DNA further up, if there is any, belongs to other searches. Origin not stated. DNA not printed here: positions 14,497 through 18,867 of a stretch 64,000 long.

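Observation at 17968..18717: His-less copy of the neighbouring kinase's sensor and dimerisation region fused in frame to the electron-bifurcating HdrA subunit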

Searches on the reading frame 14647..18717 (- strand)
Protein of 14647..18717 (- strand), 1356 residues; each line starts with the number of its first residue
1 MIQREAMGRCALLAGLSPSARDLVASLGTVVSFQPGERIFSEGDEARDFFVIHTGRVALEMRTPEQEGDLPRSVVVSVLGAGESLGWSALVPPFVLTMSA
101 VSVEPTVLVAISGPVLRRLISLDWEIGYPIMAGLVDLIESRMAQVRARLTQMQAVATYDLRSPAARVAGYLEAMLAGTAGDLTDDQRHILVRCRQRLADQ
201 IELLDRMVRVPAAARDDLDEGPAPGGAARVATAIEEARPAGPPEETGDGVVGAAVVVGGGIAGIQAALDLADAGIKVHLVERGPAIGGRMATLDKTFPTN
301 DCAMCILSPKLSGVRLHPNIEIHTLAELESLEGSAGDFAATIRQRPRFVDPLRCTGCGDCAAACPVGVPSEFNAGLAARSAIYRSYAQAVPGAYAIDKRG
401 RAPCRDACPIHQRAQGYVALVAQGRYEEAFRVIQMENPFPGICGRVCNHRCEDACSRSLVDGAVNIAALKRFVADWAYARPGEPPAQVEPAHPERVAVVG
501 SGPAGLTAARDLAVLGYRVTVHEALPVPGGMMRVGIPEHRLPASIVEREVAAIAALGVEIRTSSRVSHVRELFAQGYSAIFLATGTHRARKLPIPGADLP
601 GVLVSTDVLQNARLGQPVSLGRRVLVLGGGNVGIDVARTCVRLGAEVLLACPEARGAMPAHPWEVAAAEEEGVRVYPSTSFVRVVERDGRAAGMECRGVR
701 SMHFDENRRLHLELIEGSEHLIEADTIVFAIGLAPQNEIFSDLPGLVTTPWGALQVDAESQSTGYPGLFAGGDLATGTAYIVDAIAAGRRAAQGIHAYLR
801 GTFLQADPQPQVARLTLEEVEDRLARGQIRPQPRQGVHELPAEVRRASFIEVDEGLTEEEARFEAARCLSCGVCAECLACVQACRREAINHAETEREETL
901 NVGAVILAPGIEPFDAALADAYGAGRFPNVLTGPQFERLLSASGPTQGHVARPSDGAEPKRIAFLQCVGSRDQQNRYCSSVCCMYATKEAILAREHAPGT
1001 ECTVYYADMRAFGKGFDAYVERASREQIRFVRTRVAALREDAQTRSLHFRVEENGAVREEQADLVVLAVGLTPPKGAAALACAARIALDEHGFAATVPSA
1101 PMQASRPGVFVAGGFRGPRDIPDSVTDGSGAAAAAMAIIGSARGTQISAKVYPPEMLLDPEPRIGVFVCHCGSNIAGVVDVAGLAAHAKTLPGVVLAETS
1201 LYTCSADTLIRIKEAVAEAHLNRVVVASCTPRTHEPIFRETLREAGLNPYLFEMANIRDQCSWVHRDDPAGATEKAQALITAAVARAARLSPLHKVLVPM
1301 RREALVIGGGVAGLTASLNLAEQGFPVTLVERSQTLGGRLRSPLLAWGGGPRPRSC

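Call 3: search_protein_families(library=pfam, proteins=[window:14647-18717:-], max_evalue=0.01)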
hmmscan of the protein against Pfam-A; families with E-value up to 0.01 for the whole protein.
window:14647-18717:- (1356 aa): 26 families (the best 25 are shown)
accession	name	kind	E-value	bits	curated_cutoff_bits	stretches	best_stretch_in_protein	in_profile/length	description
PF07992.20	Pyr_redox_2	-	1.8e-52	179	26.1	4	495-788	2-291/291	Pyridine nucleotide-disulphide oxidoreductase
PF13450.12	NAD_binding_8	-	5.7e-21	75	21.9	3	256-294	1-39/68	NAD(P)-binding Rossmann-like domain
PF14691.11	Fer4_20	-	8.2e-20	71.1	25.8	1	401-479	29-110/113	Dihydroprymidine dehydrogenase domain II, 4Fe-4S cluster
PF13738.12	Pyr_redox_3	-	3e-19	69.8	30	1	580-772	128-305/305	Pyridine nucleotide-disulphide oxidoreductase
PF12831.13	FAD_oxidored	-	1.5e-18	67.8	27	3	255-291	3-39/416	FAD dependent oxidoreductase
PF00070.33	Pyr_redox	-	6.2e-18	65.5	22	2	254-289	2-36/82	Pyridine nucleotide-disulphide oxidoreductase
PF01593.30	Amino_oxidase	-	2e-16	60.8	19.8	3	1311-1342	1-32/443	Flavin containing amine oxidoreductase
PF01266.30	DAO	-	7e-15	55.8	27.9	3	1304-1337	2-35/353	FAD dependent oxidoreductase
PF00890.30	FAD_binding_2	-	6.4e-14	52.4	20.4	2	1304-1339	2-37/414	FAD binding domain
PF01946.23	Thi4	-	1.6e-12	47.6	26.2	2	496-559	20-83/235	Thi4 family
PF00027.35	cNMP_binding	-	1.6e-12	47.6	27.5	1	31-121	2-87/89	Cyclic nucleotide-binding domain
PF01134.28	GIDA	-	2.8e-12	46.8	22.1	2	255-338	3-66/391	Glucose inhibited division protein A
PF03486.20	HI0933_like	-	2.3e-11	44.1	50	1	1303-1341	2-40/244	HI0933-like protein Rossmann domain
PF01262.27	AlaDh_PNT_C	-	2.9e-11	43.6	23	0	623-648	30-55/214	Alanine dehydrogenase/PNT, C-terminal domain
PF13241.12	NAD_binding_7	-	1e-07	32.9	22.1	0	621-660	7-43/104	Putative NAD(P)-binding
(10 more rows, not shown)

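Call 24: find_homologous_proteins(query=window:14650-18717:-, max_evalue=1e-30)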
Query window:14650-18717:- (1356 aa): 7180 proteins with E <= 1e-30 among 8000 candidates; the best 120 are listed.
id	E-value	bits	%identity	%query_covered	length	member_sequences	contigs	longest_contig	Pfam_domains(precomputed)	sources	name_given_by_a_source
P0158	0.0e+0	3021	100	100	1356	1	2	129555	PF13241.13,PF13450.13,PF07992.21,PF00070.34,PF03486.21,PF13454.13,PF01134.29,PF01494.26,PF12831.14,PF01946.24,PF01266.31,PF01593.31,PF14691.12,PF00890.31,PF00037.33,PF13738.13,PF01262.28,PF00027.36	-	-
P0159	0.0e+0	2605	85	99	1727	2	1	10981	PF14697.12,PF13241.13,PF13450.13,PF07992.21,PF12837.13,PF00070.34,PF03486.21,PF05834.19,PF01266.31,PF14691.12,PF00890.31,PF13738.13,PF13237.12,PF12838.13,PF13454.13,PF01134.29,PF01494.26,PF12831.14,PF01946.24,PF01593.31,PF00037.33,PF01262.28,PF00027.36,PF13187.12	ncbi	-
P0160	0.0e+0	2589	85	100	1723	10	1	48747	PF14697.12,PF13241.13,PF13450.13,PF07992.21,PF12837.13,PF00070.34,PF03486.21,PF12838.13,PF13454.13,PF05834.19,PF01134.29,PF01494.26,PF12831.14,PF01946.24,PF01266.31,PF01593.31,PF14691.12,PF00890.31,PF00037.33,PF13738.13,PF01262.28,PF00027.36,PF13237.12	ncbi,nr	ncbi:MAG: FAD-dependent oxidoreductase [bacterium]|nr:FAD-dependent oxidoreductase [bacterium]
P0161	0.0e+0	2355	76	99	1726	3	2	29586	PF14697.12,PF13241.13,PF13450.13,PF07992.21,PF00070.34,PF03486.21,PF12838.13,PF01134.29,PF01494.26,PF12831.14,PF01946.24,PF01266.31,PF01593.31,PF14691.12,PF00890.31,PF00037.33,PF13738.13,PF01262.28,PF00027.36,PF13237.12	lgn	-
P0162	0.0e+0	2338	76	99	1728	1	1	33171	PF14697.12,PF13241.13,PF13450.13,PF07992.21,PF12837.13,PF00070.34,PF03486.21,PF05834.19,PF01266.31,PF14691.12,PF00890.31,PF13738.13,PF13237.12,PF12838.13,PF13454.13,PF01134.29,PF01494.26,PF12831.14,PF01946.24,PF01593.31,PF00037.33,PF01262.28,PF00027.36,PF13187.12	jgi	jgi:heterodisulfide reductase subunit A-like polyferredoxin/CRP-like cAMP-binding protein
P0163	0.0e+0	2335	76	99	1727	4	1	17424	PF14697.12,PF13241.13,PF13450.13,PF07992.21,PF12837.13,PF00070.34,PF03486.21,PF05834.19,PF01266.31,PF14691.12,PF00890.31,PF13738.13,PF13237.12,PF02737.25,PF12838.13,PF13454.13,PF01134.29,PF01494.26,PF12831.14,PF01946.24,PF01593.31,PF00037.33,PF01262.28,PF00027.36,PF13187.12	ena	-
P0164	0.0e+0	2320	75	100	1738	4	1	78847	PF14697.12,PF13241.13,PF13450.13,PF07992.21,PF12837.13,PF00070.34,PF03486.21,PF12838.13,PF13454.13,PF01134.29,PF01494.26,PF12831.14,PF01946.24,PF01266.31,PF01593.31,PF14691.12,PF00890.31,PF00037.33,PF13738.13,PF01262.28,PF00027.36,PF13237.12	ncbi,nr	ncbi:MAG: FAD-dependent oxidoreductase [Armatimonadota bacterium]|nr:FAD-dependent oxidoreductase [A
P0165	0.0e+0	2309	75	99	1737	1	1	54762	PF14697.12,PF13241.13,PF13450.13,PF07992.21,PF12837.13,PF00070.34,PF03486.21,PF12838.13,PF01134.29,PF01494.26,PF12831.14,PF01946.24,PF01266.31,PF01593.31,PF14691.12,PF00890.31,PF00037.33,PF13738.13,PF01262.28,PF00027.36,PF13237.12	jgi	jgi:heterodisulfide reductase subunit A-like polyferredoxin/CRP-like cAMP-binding protein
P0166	0.0e+0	2304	76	97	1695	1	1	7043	PF14697.12,PF13241.13,PF13450.13,PF07992.21,PF12837.13,PF00070.34,PF03486.21,PF12838.13,PF13454.13,PF01134.29,PF01494.26,PF12831.14,PF01946.24,PF01266.31,PF01593.31,PF12797.13,PF14691.12,PF00890.31,PF00037.33,PF13738.13,PF01262.28,PF00027.36,PF02737.25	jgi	jgi:heterodisulfide reductase subunit A-like polyferredoxin/CRP-like cAMP-binding protein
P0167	0.0e+0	2297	75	100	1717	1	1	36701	PF14697.12,PF13241.13,PF13450.13,PF07992.21,PF12837.13,PF00070.34,PF03486.21,PF12838.13,PF01134.29,PF01494.26,PF12831.14,PF01946.24,PF01266.31,PF01593.31,PF14691.12,PF00890.31,PF00037.33,PF13738.13,PF01262.28,PF00027.36,PF13237.12,PF13187.12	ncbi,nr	ncbi:MAG: FAD-dependent oxidoreductase [Armatimonadota bacterium]|nr:FAD-dependent oxidoreductase [A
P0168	0.0e+0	2292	74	99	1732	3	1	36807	PF14697.12,PF13241.13,PF13450.13,PF07992.21,PF12837.13,PF00070.34,PF03486.21,PF12838.13,PF01134.29,PF01494.26,PF12831.14,PF01946.24,PF01266.31,PF01593.31,PF14691.12,PF00890.31,PF00037.33,PF13738.13,PF01262.28,PF00027.36,PF13237.12,PF13187.12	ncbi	-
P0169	0.0e+0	2224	73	99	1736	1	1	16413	PF14697.12,PF13241.13,PF13450.13,PF07992.21,PF12837.13,PF00070.34,PF03486.21,PF12838.13,PF01134.29,PF01494.26,PF12831.14,PF01946.24,PF01266.31,PF01593.31,PF14691.12,PF00890.31,PF00037.33,PF13738.13,PF01262.28,PF00027.36,PF13237.12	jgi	-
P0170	0.0e+0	1987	78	81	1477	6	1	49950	PF14697.12,PF13241.13,PF13450.13,PF07992.21,PF12837.13,PF00070.34,PF03486.21,PF12838.13,PF13454.13,PF05834.19,PF01134.29,PF01494.26,PF12831.14,PF01946.24,PF01266.31,PF01593.31,PF14691.12,PF00890.31,PF00037.33,PF13738.13,PF01262.28,PF13237.12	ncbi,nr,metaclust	ncbi:MAG: hypothetical protein XU14_C0006G0043 [Armatimonadetes bacterium CSP1-3]|nr:MAG: hypothetic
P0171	0.0e+0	1957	78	81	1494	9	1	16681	PF14697.12,PF13241.13,PF13450.13,PF07992.21,PF12837.13,PF00070.34,PF03486.21,PF12838.13,PF13454.13,PF01134.29,PF01494.26,PF12831.14,PF01946.24,PF01266.31,PF01593.31,PF14691.12,PF00890.31,PF02254.25,PF00037.33,PF13738.13,PF01262.28,PF13237.12,PF13187.12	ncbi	-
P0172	0.0e+0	1933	77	81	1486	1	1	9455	PF14697.12,PF13241.13,PF13450.13,PF07992.21,PF12837.13,PF00070.34,PF03486.21,PF12838.13,PF13454.13,PF01134.29,PF01494.26,PF12831.14,PF01946.24,PF01266.31,PF01593.31,PF14691.12,PF00890.31,PF00037.33,PF13738.13,PF01262.28,PF13237.12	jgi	jgi:heterodisulfide reductase subunit A-like polyferredoxin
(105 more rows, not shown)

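Call 27: find_encoding_contigs(protein=P0168, flank=8000, max_places=1)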
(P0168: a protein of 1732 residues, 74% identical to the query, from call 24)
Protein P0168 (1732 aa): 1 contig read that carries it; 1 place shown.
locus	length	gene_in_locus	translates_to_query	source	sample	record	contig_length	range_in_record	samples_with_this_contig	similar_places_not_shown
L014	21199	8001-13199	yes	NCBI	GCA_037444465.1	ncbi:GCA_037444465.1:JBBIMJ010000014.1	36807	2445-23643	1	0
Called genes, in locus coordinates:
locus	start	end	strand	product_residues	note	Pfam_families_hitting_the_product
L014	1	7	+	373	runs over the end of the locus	PF13183:Fer4_8 (faint), PF12838:Fer4_7 (weak)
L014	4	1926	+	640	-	PF13183:Fer4_8 (faint), PF00037:Fer4 (faint), PF12797:Fer4_2 (faint), PF12838:Fer4_7 (weak), PF13187:Fer4_9 (weak), PF13237:Fer4_10, PF14697:Fer4_21 (weak), PF02662:FlpD, +1 more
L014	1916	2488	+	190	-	PF13183:Fer4_8, PF13187:Fer4_9 (weak), PF13534:Fer4_17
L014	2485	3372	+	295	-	PF02754:CCG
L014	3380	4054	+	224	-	PF12225:DUF5981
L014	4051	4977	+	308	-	PF02219:MTHFR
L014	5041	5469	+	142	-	PF00072:Response_reg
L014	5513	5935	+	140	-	PF00072:Response_reg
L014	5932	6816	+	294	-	PF02219:MTHFR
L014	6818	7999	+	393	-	PF00027:cNMP_binding, PF00512:HisKA, PF02518:HATPase_c, PF13581:HATPase_c_2 (weak)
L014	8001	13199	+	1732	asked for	PF00027:cNMP_binding, PF12831:FAD_oxidored (weak), PF13450:NAD_binding_8 (weak), PF14691:Fer4_20, PF07992:Pyr_redox_2, PF13738:Pyr_redox_3, PF07992:Pyr_redox_2, PF14697:Fer4_21, +18 more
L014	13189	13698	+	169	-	PF02662:FlpD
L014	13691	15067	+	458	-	PF13183:Fer4_8, PF13187:Fer4_9 (weak), PF13534:Fer4_17, PF02754:CCG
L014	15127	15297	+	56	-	PF04961:FTCD_C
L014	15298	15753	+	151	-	PF04961:FTCD_C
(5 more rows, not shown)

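Call 28: find_encoding_contigs(protein=P0169, flank=8000, max_places=1)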
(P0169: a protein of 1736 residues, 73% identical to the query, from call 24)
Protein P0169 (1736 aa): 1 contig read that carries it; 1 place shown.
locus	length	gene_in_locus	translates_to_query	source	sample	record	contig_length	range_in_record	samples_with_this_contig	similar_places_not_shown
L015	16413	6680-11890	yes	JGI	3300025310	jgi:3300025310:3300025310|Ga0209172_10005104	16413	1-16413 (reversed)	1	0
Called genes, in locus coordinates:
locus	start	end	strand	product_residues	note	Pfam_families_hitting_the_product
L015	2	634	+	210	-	?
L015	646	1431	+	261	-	PF00809:Pterin_bind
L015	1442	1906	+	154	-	PF01575:MaoC_dehydratas, PF13452:FAS1_DH_region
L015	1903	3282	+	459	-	PF08245:Mur_ligase_M, PF02875:Mur_ligase_C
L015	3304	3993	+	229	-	PF12225:DUF5981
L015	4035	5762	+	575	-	PF01268:FTHFS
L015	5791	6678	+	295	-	PF02219:MTHFR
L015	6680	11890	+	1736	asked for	PF00027:cNMP_binding, PF14691:Fer4_20, PF07992:Pyr_redox_2, PF00890:FAD_binding_2, PF07992:Pyr_redox_2, PF12831:FAD_oxidored, PF13450:NAD_binding_8, PF14697:Fer4_21, +18 more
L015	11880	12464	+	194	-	PF02662:FlpD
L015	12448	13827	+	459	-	PF13183:Fer4_8, PF13187:Fer4_9 (weak), PF13237:Fer4_10 (faint), PF13534:Fer4_17, PF02754:CCG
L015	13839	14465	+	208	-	PF04961:FTCD_C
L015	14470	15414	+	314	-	PF00763:THF_DHG_CYH, PF02882:THF_DHG_CYH_C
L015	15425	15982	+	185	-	PF01257:2Fe-2S_thioredx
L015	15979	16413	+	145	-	?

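Call 29: find_encoding_contigs(protein=P0164, flank=8000, max_places=1)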
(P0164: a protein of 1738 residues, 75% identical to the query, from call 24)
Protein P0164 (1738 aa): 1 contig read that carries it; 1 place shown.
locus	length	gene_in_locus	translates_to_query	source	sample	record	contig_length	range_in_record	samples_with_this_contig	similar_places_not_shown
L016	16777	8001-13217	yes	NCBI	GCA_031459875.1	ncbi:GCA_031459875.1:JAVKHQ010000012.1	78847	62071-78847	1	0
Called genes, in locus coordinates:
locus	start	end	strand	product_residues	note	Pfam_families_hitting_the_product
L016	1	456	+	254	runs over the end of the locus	PF01656:CbiA, PF13614:AAA_31 (weak)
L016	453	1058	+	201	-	PF12654:DUF3786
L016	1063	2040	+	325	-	PF03599:CdhD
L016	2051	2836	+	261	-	PF00809:Pterin_bind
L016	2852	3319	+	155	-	PF01575:MaoC_dehydratas, PF13452:FAS1_DH_region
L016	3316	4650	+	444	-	PF08245:Mur_ligase_M, PF02875:Mur_ligase_C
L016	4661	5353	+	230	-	PF12225:DUF5981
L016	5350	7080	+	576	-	PF01268:FTHFS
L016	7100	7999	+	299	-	PF02219:MTHFR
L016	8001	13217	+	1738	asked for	PF00027:cNMP_binding, PF12831:FAD_oxidored, PF14691:Fer4_20, PF07992:Pyr_redox_2, PF13450:NAD_binding_8, PF12831:FAD_oxidored, PF13450:NAD_binding_8, PF14697:Fer4_21, +21 more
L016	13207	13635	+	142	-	PF02662:FlpD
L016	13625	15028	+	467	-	PF13183:Fer4_8, PF13187:Fer4_9, PF13237:Fer4_10 (faint), PF13534:Fer4_17, PF02754:CCG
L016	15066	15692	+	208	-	PF04961:FTCD_C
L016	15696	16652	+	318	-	PF00763:THF_DHG_CYH, PF02882:THF_DHG_CYH_C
